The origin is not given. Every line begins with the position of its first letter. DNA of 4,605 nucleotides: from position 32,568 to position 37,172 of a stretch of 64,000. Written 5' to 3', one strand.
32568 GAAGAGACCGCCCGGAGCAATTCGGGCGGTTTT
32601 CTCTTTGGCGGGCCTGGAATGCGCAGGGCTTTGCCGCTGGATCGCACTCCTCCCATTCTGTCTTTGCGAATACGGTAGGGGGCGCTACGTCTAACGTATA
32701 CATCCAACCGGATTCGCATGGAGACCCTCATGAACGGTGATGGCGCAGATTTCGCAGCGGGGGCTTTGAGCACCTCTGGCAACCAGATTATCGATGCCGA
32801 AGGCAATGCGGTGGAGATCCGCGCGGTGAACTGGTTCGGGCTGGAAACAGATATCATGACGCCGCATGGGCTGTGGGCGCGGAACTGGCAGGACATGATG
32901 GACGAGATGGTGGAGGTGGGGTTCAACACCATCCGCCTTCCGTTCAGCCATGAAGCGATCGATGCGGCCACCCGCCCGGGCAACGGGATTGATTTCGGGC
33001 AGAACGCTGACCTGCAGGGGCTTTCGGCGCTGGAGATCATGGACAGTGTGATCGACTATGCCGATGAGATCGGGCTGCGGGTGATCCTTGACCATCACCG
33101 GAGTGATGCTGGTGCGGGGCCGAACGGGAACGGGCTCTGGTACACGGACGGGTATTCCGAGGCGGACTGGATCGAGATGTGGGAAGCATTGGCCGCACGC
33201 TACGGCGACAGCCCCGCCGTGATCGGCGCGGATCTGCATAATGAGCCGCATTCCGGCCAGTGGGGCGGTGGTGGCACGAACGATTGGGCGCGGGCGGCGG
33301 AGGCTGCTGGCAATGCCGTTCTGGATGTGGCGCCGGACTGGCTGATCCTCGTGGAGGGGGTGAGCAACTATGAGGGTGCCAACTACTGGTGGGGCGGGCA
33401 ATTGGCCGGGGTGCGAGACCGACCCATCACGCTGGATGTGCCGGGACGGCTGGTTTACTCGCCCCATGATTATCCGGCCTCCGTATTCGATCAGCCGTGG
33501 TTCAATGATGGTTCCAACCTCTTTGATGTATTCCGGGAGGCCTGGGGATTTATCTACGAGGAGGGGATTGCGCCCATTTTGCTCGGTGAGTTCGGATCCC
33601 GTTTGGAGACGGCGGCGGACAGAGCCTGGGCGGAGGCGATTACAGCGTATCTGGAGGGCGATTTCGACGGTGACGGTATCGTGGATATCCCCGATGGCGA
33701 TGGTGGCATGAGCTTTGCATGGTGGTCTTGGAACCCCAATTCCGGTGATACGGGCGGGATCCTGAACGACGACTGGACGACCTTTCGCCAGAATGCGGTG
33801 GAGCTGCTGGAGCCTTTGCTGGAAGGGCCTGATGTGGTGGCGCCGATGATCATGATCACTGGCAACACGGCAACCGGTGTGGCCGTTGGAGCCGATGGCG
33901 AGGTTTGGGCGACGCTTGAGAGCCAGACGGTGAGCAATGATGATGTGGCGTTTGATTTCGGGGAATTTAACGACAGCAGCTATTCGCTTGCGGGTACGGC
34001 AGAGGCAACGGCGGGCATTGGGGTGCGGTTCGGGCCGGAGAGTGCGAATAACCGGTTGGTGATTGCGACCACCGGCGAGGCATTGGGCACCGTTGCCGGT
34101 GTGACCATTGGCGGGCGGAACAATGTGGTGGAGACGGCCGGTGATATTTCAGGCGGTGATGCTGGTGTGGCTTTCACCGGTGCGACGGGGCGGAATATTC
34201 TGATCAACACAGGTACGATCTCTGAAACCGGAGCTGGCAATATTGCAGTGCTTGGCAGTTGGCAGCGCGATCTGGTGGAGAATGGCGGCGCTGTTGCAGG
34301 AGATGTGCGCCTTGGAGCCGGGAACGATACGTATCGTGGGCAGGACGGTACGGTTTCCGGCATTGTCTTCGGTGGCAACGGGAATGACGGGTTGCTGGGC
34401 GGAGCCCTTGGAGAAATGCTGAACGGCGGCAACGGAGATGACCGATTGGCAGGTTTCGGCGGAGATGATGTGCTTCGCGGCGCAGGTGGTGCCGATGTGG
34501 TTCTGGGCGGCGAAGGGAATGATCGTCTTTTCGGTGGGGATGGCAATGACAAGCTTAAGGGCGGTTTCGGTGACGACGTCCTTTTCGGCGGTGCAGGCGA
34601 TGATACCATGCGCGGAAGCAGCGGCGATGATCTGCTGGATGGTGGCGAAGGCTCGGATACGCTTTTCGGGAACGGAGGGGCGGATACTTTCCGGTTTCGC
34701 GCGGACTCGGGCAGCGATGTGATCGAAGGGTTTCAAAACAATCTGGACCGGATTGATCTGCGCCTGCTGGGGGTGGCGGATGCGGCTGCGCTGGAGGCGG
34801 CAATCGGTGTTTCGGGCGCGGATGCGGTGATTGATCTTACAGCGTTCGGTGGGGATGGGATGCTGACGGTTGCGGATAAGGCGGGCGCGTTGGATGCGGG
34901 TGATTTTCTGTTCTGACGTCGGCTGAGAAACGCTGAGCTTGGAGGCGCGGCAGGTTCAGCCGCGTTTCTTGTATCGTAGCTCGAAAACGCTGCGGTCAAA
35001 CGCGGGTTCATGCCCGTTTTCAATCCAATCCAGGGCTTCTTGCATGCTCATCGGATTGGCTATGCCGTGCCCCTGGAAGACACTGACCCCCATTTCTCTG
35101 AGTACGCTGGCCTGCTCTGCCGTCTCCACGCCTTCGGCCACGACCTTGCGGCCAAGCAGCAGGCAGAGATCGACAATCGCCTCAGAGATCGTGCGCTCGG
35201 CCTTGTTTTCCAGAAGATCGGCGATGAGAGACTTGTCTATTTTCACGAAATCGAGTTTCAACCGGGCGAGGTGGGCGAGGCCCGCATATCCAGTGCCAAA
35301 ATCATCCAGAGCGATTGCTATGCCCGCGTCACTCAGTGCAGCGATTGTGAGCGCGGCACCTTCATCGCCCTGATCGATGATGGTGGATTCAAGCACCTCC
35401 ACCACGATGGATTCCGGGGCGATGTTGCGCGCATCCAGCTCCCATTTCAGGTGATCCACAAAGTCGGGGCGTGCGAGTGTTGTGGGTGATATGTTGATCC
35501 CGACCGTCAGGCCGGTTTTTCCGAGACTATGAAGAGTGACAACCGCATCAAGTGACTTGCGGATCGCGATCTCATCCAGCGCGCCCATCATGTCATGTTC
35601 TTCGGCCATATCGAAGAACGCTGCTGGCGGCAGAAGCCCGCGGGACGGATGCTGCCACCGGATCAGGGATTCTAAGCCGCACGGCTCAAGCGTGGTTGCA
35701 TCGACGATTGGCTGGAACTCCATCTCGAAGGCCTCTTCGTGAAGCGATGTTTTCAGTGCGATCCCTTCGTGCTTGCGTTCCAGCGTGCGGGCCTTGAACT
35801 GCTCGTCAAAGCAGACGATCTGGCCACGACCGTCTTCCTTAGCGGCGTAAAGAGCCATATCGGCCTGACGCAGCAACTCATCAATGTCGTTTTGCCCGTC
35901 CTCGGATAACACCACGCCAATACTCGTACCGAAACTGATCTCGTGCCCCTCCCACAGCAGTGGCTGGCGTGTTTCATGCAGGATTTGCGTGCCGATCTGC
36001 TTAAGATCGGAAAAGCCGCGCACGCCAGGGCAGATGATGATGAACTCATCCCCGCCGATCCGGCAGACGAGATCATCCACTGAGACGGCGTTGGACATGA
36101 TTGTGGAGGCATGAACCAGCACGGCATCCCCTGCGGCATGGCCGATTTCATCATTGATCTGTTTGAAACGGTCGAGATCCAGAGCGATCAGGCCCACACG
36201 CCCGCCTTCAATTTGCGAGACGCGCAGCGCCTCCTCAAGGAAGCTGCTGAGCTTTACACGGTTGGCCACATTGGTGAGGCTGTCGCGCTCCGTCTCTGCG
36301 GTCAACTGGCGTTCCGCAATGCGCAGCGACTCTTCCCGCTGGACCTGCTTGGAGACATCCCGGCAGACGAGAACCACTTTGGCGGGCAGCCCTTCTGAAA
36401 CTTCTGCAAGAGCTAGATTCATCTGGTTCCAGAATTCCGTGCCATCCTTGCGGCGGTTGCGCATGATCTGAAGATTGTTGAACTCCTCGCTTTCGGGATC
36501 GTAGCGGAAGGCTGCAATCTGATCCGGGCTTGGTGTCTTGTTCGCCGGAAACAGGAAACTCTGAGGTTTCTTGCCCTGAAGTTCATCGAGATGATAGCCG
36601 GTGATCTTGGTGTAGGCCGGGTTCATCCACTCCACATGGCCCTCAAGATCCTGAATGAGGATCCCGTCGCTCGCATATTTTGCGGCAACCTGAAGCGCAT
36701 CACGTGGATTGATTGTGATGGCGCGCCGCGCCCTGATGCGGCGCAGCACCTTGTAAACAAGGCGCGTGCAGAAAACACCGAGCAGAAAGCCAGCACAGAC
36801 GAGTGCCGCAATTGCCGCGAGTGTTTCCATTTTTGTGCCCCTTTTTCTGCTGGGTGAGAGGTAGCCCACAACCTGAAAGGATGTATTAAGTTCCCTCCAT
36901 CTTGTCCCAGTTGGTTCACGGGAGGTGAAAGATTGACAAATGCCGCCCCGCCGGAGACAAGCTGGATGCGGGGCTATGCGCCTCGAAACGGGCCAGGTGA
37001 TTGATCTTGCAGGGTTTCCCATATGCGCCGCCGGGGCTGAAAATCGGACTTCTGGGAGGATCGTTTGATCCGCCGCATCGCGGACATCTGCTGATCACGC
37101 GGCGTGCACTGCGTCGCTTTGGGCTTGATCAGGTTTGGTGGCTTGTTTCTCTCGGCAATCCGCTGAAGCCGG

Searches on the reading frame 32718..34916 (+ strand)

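Call 83: search_protein_families(library=pfam, proteins=[window:32718-34916:+], max_evalue=0.00001)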
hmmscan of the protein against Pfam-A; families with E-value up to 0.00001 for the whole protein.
window:32718-34916:+ (732 aa): 2 families
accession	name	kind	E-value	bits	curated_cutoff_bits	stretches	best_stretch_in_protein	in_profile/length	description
PF00150.24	Cellulase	-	2.1e-47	162.3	23.5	1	26-342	2-272/272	Cellulase (glycosyl hydrolase family 5)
PF00353.25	HemolysinCabind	-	1.2e-20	73.5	23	2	597-631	2-36/36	RTX calcium-binding nonapeptide repeat (4 copies)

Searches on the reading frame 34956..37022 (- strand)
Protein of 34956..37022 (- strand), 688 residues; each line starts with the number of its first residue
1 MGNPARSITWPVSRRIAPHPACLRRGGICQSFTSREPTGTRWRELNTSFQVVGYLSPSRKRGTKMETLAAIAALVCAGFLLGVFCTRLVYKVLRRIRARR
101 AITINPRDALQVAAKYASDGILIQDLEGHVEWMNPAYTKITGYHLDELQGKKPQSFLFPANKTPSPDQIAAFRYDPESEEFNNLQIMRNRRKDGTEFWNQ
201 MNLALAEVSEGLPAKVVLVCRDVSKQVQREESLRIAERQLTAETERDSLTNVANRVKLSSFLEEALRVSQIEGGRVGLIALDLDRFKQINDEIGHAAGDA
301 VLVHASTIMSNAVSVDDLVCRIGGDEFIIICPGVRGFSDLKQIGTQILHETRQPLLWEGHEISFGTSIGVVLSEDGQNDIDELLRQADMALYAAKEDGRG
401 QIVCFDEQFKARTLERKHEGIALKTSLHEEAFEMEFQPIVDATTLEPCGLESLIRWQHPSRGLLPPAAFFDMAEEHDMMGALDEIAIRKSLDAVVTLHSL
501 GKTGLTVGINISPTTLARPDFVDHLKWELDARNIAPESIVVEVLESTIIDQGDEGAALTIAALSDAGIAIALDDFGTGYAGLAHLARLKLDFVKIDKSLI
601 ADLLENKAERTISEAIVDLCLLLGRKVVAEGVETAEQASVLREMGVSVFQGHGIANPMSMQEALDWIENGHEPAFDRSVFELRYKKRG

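Call 84: search_protein_families(library=pfam, proteins=[window:34956-37022:-], max_evalue=0.00001)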
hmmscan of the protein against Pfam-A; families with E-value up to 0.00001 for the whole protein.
window:34956-37022:- (688 aa): 4 families
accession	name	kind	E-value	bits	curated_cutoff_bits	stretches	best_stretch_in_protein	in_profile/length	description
PF00563.25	EAL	-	1.4e-66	224.7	31.3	1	423-657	4-236/236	EAL domain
PF00990.26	GGDEF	-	6.6e-40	136.9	23.8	1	246-400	3-160/161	Diguanylate cyclase, GGDEF domain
PF13426.13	PAS_9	-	8.3e-11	42.5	27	1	118-224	1-102/103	PAS domain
PF08448.16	PAS_4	-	3.2e-06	27.8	23.1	0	118-227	5-109/110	PAS fold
